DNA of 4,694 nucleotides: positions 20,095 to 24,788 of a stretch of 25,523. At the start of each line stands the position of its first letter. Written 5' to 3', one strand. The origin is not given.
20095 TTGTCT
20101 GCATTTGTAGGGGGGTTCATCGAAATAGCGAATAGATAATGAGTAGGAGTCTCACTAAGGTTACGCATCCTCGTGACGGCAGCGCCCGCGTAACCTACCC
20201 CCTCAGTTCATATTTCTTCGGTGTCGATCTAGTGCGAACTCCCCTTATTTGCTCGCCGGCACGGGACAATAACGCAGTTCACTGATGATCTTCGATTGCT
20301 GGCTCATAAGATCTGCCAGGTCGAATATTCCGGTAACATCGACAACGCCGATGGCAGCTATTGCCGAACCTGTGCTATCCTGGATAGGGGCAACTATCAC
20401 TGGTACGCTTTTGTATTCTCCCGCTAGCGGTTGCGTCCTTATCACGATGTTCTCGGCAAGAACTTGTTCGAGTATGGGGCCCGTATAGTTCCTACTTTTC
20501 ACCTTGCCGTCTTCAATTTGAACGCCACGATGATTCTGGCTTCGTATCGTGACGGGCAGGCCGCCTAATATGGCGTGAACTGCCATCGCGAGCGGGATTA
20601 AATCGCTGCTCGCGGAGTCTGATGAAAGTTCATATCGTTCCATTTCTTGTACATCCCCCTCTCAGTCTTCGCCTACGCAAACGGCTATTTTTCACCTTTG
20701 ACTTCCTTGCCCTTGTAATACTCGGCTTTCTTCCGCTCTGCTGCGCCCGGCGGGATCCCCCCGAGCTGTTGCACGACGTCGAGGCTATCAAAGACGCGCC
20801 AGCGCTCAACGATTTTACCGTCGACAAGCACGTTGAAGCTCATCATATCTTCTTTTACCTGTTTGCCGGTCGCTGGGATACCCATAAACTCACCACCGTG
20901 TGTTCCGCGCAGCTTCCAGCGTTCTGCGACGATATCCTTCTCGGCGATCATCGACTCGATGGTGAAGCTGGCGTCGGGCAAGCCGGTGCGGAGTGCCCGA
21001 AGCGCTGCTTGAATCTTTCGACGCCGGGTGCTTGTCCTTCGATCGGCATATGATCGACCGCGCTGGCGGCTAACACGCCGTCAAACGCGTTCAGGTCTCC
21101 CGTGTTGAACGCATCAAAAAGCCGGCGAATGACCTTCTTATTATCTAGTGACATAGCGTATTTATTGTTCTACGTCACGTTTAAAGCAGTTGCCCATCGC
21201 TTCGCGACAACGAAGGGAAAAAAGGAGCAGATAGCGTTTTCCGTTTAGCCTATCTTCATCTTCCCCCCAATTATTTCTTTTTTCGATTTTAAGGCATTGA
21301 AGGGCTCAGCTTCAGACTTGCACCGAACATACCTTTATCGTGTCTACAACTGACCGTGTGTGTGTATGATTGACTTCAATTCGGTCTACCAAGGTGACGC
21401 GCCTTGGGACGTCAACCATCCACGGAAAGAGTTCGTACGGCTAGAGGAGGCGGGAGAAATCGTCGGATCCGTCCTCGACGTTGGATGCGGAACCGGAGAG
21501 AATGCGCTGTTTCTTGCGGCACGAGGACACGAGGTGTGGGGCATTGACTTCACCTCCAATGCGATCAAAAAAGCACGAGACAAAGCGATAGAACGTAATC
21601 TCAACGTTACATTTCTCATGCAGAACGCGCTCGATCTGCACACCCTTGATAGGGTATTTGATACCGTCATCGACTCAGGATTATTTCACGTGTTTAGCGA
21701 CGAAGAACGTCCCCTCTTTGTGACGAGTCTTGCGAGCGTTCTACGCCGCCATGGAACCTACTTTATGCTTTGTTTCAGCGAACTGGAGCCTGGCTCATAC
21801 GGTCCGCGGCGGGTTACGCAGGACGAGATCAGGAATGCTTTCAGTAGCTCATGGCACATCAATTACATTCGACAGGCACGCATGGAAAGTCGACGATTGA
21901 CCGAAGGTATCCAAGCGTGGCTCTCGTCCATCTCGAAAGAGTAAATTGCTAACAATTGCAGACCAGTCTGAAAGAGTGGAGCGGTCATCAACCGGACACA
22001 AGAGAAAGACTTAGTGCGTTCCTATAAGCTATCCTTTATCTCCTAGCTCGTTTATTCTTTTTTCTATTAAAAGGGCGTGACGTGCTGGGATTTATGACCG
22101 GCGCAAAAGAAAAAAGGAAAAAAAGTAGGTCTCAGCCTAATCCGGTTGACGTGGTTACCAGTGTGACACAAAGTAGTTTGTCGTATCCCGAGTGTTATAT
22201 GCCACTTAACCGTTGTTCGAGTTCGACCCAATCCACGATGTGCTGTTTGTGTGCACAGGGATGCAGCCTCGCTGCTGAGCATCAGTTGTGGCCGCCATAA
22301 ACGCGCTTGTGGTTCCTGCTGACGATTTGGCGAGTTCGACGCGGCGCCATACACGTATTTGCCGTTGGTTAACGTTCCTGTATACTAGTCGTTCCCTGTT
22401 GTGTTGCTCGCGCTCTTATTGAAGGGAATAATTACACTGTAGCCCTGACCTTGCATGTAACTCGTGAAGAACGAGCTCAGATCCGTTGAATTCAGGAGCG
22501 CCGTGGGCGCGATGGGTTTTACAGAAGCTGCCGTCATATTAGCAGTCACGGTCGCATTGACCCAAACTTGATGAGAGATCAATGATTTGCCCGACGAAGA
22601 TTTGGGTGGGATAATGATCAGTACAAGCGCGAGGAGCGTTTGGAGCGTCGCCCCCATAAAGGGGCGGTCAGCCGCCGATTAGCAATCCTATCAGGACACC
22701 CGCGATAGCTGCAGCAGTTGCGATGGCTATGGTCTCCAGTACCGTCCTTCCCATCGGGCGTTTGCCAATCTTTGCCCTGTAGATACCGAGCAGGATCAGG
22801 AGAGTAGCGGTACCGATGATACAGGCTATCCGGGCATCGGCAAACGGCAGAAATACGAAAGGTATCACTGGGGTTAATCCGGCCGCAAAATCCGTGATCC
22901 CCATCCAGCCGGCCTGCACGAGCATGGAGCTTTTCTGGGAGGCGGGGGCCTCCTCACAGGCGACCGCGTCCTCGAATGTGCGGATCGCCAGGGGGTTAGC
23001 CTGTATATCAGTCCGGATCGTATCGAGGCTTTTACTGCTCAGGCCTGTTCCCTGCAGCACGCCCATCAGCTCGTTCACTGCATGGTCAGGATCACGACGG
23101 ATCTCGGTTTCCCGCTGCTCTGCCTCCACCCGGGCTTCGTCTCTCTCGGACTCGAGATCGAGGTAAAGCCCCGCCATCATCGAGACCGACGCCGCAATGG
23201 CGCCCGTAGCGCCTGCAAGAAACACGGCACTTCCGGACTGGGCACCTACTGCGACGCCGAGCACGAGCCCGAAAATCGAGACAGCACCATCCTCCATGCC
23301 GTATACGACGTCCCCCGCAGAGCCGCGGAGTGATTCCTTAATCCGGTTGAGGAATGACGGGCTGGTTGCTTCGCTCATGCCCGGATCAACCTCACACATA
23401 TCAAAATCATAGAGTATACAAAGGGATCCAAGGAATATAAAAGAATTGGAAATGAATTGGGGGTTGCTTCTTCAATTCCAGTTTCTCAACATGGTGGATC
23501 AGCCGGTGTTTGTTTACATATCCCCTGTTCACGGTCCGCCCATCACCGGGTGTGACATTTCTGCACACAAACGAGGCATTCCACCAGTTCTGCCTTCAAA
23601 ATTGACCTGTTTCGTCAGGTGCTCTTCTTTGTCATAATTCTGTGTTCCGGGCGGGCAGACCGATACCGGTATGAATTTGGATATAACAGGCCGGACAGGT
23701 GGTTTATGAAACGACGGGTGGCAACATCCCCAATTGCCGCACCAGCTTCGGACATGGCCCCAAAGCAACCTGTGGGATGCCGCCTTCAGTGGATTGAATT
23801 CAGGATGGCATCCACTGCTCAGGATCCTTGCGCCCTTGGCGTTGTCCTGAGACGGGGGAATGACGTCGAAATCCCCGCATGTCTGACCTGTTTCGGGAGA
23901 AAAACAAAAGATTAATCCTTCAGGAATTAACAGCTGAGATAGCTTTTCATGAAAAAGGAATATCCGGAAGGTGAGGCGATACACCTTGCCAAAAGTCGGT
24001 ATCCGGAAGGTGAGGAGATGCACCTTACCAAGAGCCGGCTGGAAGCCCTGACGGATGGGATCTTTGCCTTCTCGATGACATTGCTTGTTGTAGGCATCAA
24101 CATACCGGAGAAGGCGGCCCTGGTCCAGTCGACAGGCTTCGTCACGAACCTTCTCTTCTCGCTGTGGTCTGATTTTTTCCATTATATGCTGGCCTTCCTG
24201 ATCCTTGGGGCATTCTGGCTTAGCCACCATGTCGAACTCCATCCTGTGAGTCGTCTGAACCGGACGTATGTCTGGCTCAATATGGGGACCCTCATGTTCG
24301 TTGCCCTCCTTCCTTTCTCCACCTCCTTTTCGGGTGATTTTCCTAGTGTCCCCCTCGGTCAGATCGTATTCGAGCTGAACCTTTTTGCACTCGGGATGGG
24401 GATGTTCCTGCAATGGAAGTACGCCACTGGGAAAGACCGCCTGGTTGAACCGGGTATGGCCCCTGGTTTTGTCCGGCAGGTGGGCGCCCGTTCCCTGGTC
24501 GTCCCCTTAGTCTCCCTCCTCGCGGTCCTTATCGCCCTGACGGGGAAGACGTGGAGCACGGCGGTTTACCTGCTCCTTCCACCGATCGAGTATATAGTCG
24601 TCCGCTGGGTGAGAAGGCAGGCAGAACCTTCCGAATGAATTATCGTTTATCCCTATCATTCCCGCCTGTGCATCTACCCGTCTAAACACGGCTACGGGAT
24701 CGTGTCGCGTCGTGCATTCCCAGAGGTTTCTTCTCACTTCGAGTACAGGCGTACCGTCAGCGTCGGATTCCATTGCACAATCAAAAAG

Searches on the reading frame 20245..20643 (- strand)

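Call 15: search_protein_families(library=pfam, proteins=[window:20245-20643:-], max_evalue=0.01)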
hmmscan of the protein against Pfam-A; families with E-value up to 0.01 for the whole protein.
window:20245-20643:- (132 aa): 1 family
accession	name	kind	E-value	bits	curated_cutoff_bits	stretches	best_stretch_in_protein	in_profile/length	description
PF09884.15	DUF2111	-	2.1e-33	114.7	27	1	22-104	1-83/83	Uncharacterized protein conserved in archaea (DUF2111)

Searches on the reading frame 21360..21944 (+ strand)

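Call 14: search_protein_families(library=pfam, proteins=[window:21360-21944:+], max_evalue=0.01)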
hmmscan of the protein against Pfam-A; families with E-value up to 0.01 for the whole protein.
window:21360-21944:+ (194 aa): 15 families
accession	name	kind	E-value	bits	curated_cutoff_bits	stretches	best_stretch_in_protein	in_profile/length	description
PF13649.12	Methyltransf_25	-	1.3e-21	77.5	27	1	38-132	1-97/97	Methyltransferase domain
PF08241.18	Methyltransf_11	-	1.4e-16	61.4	21.2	1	39-135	1-94/95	Methyltransferase domain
PF13847.12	Methyltransf_31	-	6.8e-16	58.7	27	1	37-137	6-110/145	Methyltransferase domain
PF05724.17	TPMT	-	1.6e-13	51.3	26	1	12-174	13-192/218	Thiopurine S-methyltransferase (TPMT)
PF08242.18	Methyltransf_12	-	2.2e-12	48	30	1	39-132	1-96/98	Methyltransferase domain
PF03848.20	TehB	-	4e-09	36.6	20.4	1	34-124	28-120/193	Tellurite resistance protein TehB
PF13489.12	Methyltransf_23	-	2.4e-08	34.3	27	1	27-129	15-109/164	Methyltransferase domain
PF01209.24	Ubie_methyltran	-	5.9e-08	32.8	20.1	1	29-143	42-158/233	ubiE/COQ5 methyltransferase family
PF02353.26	CMAS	-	7.4e-08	32.5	27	1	37-144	65-172/273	Mycolic acid cyclopropane synthetase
PF05175.20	MTS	-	3.8e-06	27.1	23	1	34-136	31-138/170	Methyltransferase small domain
PF05401.17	NodS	-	0.00016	22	24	1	24-133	33-141/201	Nodulation protein S (NodS)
PF02390.23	Methyltransf_4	-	0.0029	17.5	24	1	38-114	5-82/173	Putative methyltransferase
PF01728.25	FtsJ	-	0.0063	16.9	24.1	1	36-107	23-91/181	FtsJ-like methyltransferase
PF01225.30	Mur_ligase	-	0.0067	17.2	21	1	42-72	9-40/95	Mur ligase family, catalytic domain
PF07021.18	MetW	-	0.0081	16.2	21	0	36-104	15-80/193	Methionine biosynthesis protein MetW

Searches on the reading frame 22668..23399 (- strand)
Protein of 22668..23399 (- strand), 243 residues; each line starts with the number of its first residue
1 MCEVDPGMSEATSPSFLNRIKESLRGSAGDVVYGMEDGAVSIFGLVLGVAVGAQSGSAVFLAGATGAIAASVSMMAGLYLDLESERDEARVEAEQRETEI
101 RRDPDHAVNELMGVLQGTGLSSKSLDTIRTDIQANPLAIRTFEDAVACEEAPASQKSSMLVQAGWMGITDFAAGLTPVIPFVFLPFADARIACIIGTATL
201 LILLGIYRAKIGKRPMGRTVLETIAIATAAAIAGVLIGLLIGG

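Call 14: search_protein_families(library=pfam, proteins=[window:22668-23399:-], max_evalue=0.01)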
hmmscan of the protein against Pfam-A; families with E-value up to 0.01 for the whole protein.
window:22668-23399:- (243 aa): 1 family
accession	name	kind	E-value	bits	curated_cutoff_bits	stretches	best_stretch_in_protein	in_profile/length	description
PF01988.24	VIT1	-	2.9e-39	135.6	28.1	1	30-238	3-213/214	VIT family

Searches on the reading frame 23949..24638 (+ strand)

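Call 14: search_protein_families(library=pfam, proteins=[window:23949-24638:+], max_evalue=0.01)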
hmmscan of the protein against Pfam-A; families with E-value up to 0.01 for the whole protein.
window:23949-24638:+ (229 aa): 2 families
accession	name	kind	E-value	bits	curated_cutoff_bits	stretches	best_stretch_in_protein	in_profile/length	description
PF06736.16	TMEM175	-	7.1e-25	87.8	25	1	30-122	1-88/88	Endosomal/lysosomal potassium channel TMEM175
PF13520.12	AA_permease_2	-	0.003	17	27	1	38-134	97-175/427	Amino acid permease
